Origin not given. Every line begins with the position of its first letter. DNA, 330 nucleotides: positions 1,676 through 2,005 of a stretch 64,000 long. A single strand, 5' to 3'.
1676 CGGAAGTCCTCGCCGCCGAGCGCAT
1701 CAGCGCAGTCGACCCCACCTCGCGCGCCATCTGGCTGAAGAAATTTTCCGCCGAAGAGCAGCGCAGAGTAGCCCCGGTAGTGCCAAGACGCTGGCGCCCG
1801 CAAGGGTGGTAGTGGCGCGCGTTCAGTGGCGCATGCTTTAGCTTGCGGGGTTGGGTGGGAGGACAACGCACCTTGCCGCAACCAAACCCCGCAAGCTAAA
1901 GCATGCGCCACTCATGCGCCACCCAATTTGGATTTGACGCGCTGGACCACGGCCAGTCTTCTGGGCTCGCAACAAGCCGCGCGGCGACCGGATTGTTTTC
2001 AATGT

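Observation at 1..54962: At least 22 GTAG/GTGG-headed double-hairpin (REPIN-like) units in 64 kb, with compensatory stem changes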

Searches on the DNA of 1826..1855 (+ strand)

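Call 32: build_rna_model(alignment_id=A1, structure=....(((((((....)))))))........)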
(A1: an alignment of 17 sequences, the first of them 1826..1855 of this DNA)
Model R1 built from alignment A1 (17 sequences, 30 columns); structure: as given.
model positions 30; base pairs 7; branch points 0; effective number of sequences 17; information 1.271 bits per position. Calibrated on 0.2 Mb of random sequence (short: E-values are rough).
structure used (alignment columns):
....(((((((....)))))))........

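Call 33: search_with_rna_model(model_id=R1, source=window, filters=off, max_evalue=10)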
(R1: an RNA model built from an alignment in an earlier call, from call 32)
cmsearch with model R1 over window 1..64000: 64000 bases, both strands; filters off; matches with E-value up to 10: 55.
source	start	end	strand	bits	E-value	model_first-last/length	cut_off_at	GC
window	54932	54961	-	49.1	8.7e-14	1-30/30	no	0.63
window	54890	54919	+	47.8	2.4e-13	1-30/30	no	0.57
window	9474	9503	-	46.9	4.7e-13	1-30/30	no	0.5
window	5803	5832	+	46.5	6.5e-13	1-30/30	no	0.63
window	1882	1911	-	45.7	1.3e-12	1-30/30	no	0.6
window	3327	3356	-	44.3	3.6e-12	1-30/30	no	0.63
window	2571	2600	-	43.6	6.4e-12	1-30/30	no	0.63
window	1826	1855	+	43.3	8e-12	1-30/30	no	0.63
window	31412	31441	+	43.1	9.7e-12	1-30/30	no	0.5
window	9358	9387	+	42.8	1.2e-11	1-30/30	no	0.5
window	22532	22561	-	42.2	1.8e-11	1-30/30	no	0.63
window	16296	16325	-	40.7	6e-11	1-30/30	no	0.5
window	24158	24187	+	39.9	1.1e-10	1-30/30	no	0.5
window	2514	2543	+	39.9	1.2e-10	1-30/30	no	0.6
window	48899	48928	+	39.3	1.7e-10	1-30/30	no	0.57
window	3226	3255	+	36.4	1.6e-09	1-30/30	no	0.53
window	4404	4433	-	32.3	4e-08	1-30/30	no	0.57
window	5905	5934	-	27.3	1.9e-06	1-30/30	no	0.57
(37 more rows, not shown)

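Call 38: search_with_rna_model(model_id=R1, sources=[L001, L002, L003, L004, L005, L006, L007, L008], filters=off, max_evalue=0.01)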
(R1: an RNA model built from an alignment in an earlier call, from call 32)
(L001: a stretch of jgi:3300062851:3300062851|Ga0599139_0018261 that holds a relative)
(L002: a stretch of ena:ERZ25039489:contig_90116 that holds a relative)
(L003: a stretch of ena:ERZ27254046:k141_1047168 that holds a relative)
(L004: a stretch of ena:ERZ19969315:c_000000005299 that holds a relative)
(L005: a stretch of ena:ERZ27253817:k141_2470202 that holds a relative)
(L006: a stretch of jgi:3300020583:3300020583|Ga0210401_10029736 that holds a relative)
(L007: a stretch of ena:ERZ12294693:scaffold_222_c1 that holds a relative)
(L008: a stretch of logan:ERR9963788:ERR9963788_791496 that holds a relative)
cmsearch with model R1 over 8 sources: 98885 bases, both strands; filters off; matches with E-value up to 0.01: 145.
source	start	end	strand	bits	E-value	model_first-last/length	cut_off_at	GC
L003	8993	9022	+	46.5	1e-12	1-30/30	no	0.63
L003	14795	14824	-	46.5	1e-12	1-30/30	no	0.63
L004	4200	4229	+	46.5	1e-12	1-30/30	no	0.63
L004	10002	10031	-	46.5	1e-12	1-30/30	no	0.63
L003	12124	12153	+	46.4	1.1e-12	1-30/30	no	0.6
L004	7331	7360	+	46.4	1.1e-12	1-30/30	no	0.6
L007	1931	1960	+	46.1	1.5e-12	1-30/30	no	0.57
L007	15126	15155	+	46.1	1.5e-12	1-30/30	no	0.57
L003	2420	2449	+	45.7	1.9e-12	1-30/30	no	0.57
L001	1093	1122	+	45.7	2e-12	1-30/30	no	0.6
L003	9931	9960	-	45.4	2.5e-12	1-30/30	no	0.6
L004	5138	5167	-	45.4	2.5e-12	1-30/30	no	0.6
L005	588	617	+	45.2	2.8e-12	1-30/30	no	0.57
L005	3667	3696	+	44.5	4.8e-12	1-30/30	no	0.67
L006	2604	2633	+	44.5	4.8e-12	1-30/30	no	0.67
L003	9869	9898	+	44.5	4.9e-12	1-30/30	no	0.67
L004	5076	5105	+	44.5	4.9e-12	1-30/30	no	0.67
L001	5483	5512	-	44.3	5.5e-12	1-30/30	no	0.63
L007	10604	10633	+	44.2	6.1e-12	1-30/30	no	0.53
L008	2320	2349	+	44.2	6.1e-12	1-30/30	no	0.53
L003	9087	9116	-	43.6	9.8e-12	1-30/30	no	0.67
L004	4294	4323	-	43.6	9.8e-12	1-30/30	no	0.67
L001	403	432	+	43.6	9.8e-12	1-30/30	no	0.63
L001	1149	1178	-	43.3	1.2e-11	1-30/30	no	0.63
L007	10734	10763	-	43.3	1.3e-11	1-30/30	no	0.6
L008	2450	2479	-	43.3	1.3e-11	1-30/30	no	0.6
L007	8284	8313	-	43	1.6e-11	1-30/30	no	0.53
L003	4210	4239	+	42.3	2.8e-11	1-30/30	no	0.57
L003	10600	10629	-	42.3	2.8e-11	1-30/30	no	0.57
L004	5807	5836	-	42.3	2.8e-11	1-30/30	no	0.57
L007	16850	16879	+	41.5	5e-11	1-30/30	no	0.53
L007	1985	2014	-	41.2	6.4e-11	1-30/30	no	0.6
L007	19720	19749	+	41.2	6.5e-11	1-30/30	no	0.53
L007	22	51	-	40.9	7.9e-11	1-30/30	no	0.57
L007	16145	16174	+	40.9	7.9e-11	1-30/30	no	0.57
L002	12181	12210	+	40.6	1e-10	1-30/30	no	0.5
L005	1381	1410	+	40.6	1e-10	1-30/30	no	0.6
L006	318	347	+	40.6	1e-10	1-30/30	no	0.6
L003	4252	4281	-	40.4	1.2e-10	1-30/30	no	0.5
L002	6305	6334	+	40.3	1.2e-10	1-30/30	no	0.6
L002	18267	18296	+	40.1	1.5e-10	1-30/30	no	0.57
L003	10546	10575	+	39.9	1.7e-10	1-30/30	no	0.63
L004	5753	5782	+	39.9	1.7e-10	1-30/30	no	0.63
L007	6386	6415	+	39.7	2.1e-10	1-30/30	no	0.53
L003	14725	14754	+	39.4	2.6e-10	1-30/30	no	0.6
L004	9932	9961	+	39.4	2.6e-10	1-30/30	no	0.6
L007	12196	12225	+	39.4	2.6e-10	1-30/30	no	0.53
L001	5341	5370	+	39.3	2.7e-10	1-30/30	no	0.57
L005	6257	6286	+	39.3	2.7e-10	1-30/30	no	0.57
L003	12182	12211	-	38.7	4.5e-10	1-30/30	no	0.57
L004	7389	7418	-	38.7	4.5e-10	1-30/30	no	0.57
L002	3109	3138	+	38.4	5.6e-10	1-30/30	no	0.7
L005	1438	1467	-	38.2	6.6e-10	1-30/30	no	0.67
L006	375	404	-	38.2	6.6e-10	1-30/30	no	0.67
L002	3531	3560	-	38.1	6.7e-10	1-30/30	no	0.6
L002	9925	9954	-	38.1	6.7e-10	1-30/30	no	0.6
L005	6399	6428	-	37.6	1e-09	1-30/30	no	0.63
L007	12371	12400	-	37.3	1.3e-09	1-30/30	no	0.63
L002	10656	10685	-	37.3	1.3e-09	1-30/30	no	0.57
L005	2075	2104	+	37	1.6e-09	1-30/30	no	0.53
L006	1012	1041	+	37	1.6e-09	1-30/30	no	0.53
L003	15327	15356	+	37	1.7e-09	1-30/30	no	0.6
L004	10534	10563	+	37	1.7e-09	1-30/30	no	0.6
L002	5293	5322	+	36.7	2.1e-09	1-30/30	no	0.6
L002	6246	6275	+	36.7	2.1e-09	1-30/30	no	0.6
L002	8196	8225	+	36.7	2.1e-09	1-30/30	no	0.6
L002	10534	10563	+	36.7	2.1e-09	1-30/30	no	0.6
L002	12441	12470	+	36.7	2.1e-09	1-30/30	no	0.6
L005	3726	3755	-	36.2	3e-09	1-30/30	no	0.6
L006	2663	2692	-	36.2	3e-09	1-30/30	no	0.6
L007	2783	2812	-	35.9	3.7e-09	1-30/30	no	0.53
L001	461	490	-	35.8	4.1e-09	1-30/30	no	0.63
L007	18735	18764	+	34.8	9e-09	1-30/30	no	0.57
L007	5192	5221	+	34.8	9.1e-09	1-30/30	no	0.5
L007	5744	5773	+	34.8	9.1e-09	1-30/30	no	0.5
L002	1817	1846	+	34.6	1.1e-08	1-30/30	no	0.57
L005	9693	9722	-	34.5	1.1e-08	1-30/30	no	0.53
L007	2662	2691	+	34.3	1.3e-08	1-30/30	no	0.63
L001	5964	5993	+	34.3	1.3e-08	1-30/30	no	0.63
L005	2131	2160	-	34.3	1.3e-08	1-30/30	no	0.6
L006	1068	1097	-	34.3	1.3e-08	1-30/30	no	0.6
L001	3025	3054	+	34.3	1.3e-08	1-30/30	no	0.67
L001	6036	6065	+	34.3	1.3e-08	1-30/30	no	0.6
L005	3991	4019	+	34.1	1.6e-08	1-30/30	no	0.59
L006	2928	2956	+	34.1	1.6e-08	1-30/30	no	0.59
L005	10450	10479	+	33.8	1.9e-08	1-30/30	no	0.6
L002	18581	18610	+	33.2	3.2e-08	1-30/30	no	0.6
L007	9758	9787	-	33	3.6e-08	1-30/30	no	0.57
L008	1474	1503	-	33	3.6e-08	1-30/30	no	0.57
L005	11325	11354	+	32.8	4.2e-08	1-30/30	no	0.6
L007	6521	6550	-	32.7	4.4e-08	1-30/30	no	0.6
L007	15268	15297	-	32.7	4.4e-08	1-30/30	no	0.6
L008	1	29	-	32.5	5.4e-08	1-30/30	no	0.52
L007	4375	4405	-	31.9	8.5e-08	1-30/30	no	0.58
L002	5416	5445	-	31.8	9.3e-08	1-30/30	no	0.63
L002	9805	9834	+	31.8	9.3e-08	1-30/30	no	0.63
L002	14796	14825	+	31.8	9.3e-08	1-30/30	no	0.63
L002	17668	17697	+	31.8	9.3e-08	1-30/30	no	0.63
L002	20124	20153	+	31.8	9.3e-08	1-30/30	no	0.6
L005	4052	4080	-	31.1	1.5e-07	1-30/30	no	0.55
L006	2989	3017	-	31.1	1.5e-07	1-30/30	no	0.55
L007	5403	5432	-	30.4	2.7e-07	1-30/30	no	0.43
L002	8308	8338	-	30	3.7e-07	1-30/30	no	0.68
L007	19885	19915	-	30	3.8e-07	1-30/30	no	0.55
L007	4176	4205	+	29.9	4e-07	1-30/30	no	0.53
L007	8120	8149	+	29.9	4e-07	1-30/30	no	0.53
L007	5867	5896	-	29.9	4e-07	1-30/30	no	0.5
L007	6668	6697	+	29.7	4.8e-07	1-30/30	no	0.47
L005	682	711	-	29.4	5.7e-07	1-30/30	no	0.67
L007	18933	18962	-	29.4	5.9e-07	1-30/30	no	0.6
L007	9830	9859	+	28.3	1.3e-06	1-30/30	no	0.63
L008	1546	1575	+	28.3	1.3e-06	1-30/30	no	0.63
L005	11381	11410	-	28.1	1.6e-06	1-30/30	no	0.73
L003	1959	1990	-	27.9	1.8e-06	1-30/30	no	0.56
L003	2519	2550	-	27.9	1.8e-06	1-30/30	no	0.56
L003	1256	1287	-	27.2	3.2e-06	1-30/30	no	0.5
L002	14970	15000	-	27.1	3.5e-06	1-30/30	no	0.58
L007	16416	16445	-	26.6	5e-06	1-30/30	no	0.57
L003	16874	16905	-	26.4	5.8e-06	1-30/30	no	0.56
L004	12081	12112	-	26.4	5.8e-06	1-30/30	no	0.56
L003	1186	1217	+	26.4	6e-06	1-30/30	no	0.56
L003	12427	12458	+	26.4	6e-06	1-30/30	no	0.56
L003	16700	16731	+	26.4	6e-06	1-30/30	no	0.56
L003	17292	17323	+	26.4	6e-06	1-30/30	no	0.56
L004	7634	7665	+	26.4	6e-06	1-30/30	no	0.56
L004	11907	11938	+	26.4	6e-06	1-30/30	no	0.56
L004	12499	12530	+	26.4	6e-06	1-30/30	no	0.56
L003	1889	1920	+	26.4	6e-06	1-30/30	no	0.59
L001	3083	3112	-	25.9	8.9e-06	1-30/30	no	0.57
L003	276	305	+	25.1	1.6e-05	1-30/30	no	0.5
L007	20523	20548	+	24.6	2.3e-05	1-30/30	no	0.62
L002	12539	12568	-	24.2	3.4e-05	1-30/30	no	0.63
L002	3454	3484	+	24.1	3.6e-05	1-30/30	no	0.58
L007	9954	9983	-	24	4e-05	1-30/30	no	0.57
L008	1670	1699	-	24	4e-05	1-30/30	no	0.57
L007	20185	20211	+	23.2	7.1e-05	1-30/30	no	0.56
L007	9647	9676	+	22.7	0.00011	1-30/30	no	0.5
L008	1363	1392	+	22.7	0.00011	1-30/30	no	0.5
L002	15447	15477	+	21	0.00041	1-30/30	no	0.65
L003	12475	12506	-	20.7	0.0005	1-30/30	no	0.56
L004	7682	7713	-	20.7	0.0005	1-30/30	no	0.56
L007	12235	12264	+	20.7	0.00051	1-30/30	no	0.5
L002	3877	3907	-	18.9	0.0021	1-30/30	no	0.84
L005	11034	11063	+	18.6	0.0026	1-30/30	no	0.53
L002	313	341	+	18.1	0.0038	1-30/30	no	0.55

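Call 58: search_with_rna_model(model_id=R1, sources=[L126, L127], filters=off, max_evalue=0.01)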
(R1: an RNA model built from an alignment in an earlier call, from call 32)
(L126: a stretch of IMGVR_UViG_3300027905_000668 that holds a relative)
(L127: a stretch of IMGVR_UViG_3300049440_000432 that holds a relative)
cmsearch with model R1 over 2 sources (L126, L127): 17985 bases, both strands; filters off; matches with E-value up to 0.01: 23.
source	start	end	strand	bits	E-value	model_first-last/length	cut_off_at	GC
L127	812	841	+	44.5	8.7e-13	1-30/30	no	0.57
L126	5979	6008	-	43.3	2.2e-12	1-30/30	no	0.63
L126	5876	5905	+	42.8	3.4e-12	1-30/30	no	0.5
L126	8288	8317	+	42.8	3.4e-12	1-30/30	no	0.5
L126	492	521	+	42.4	4.5e-12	1-30/30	no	0.63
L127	5692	5721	-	41.8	7.5e-12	1-30/30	no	0.63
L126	548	577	-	41.5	8.8e-12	1-30/30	no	0.7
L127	5635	5664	+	38.9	6.9e-11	1-30/30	no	0.57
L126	4260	4289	-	35.2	1.2e-09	1-30/30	no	0.6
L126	8396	8425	-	34.8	1.6e-09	1-30/30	no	0.57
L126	2590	2620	+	34.4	2.2e-09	1-30/30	no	0.68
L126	9213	9243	+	34.3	2.5e-09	1-30/30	no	0.65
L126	9271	9300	-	34.1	2.9e-09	1-30/30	no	0.73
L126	4202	4232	+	33.6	4.1e-09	1-30/30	no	0.61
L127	5131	5160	+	33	6.6e-09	1-30/30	no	0.63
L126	9980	10010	-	32.3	1.1e-08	1-30/30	no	0.71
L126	2648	2678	-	31.9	1.6e-08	1-30/30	no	0.71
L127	5188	5217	-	31.9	1.6e-08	1-30/30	no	0.63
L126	9922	9952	+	30.4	4.8e-08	1-30/30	no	0.68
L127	3026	3057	+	19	0.00035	1-30/30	no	0.62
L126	5600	5630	+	16.5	0.0023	1-30/30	no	0.61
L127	349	380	+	14.8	0.0085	1-30/30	no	0.59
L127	4211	4237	-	14.8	0.009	4-30/30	no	0.63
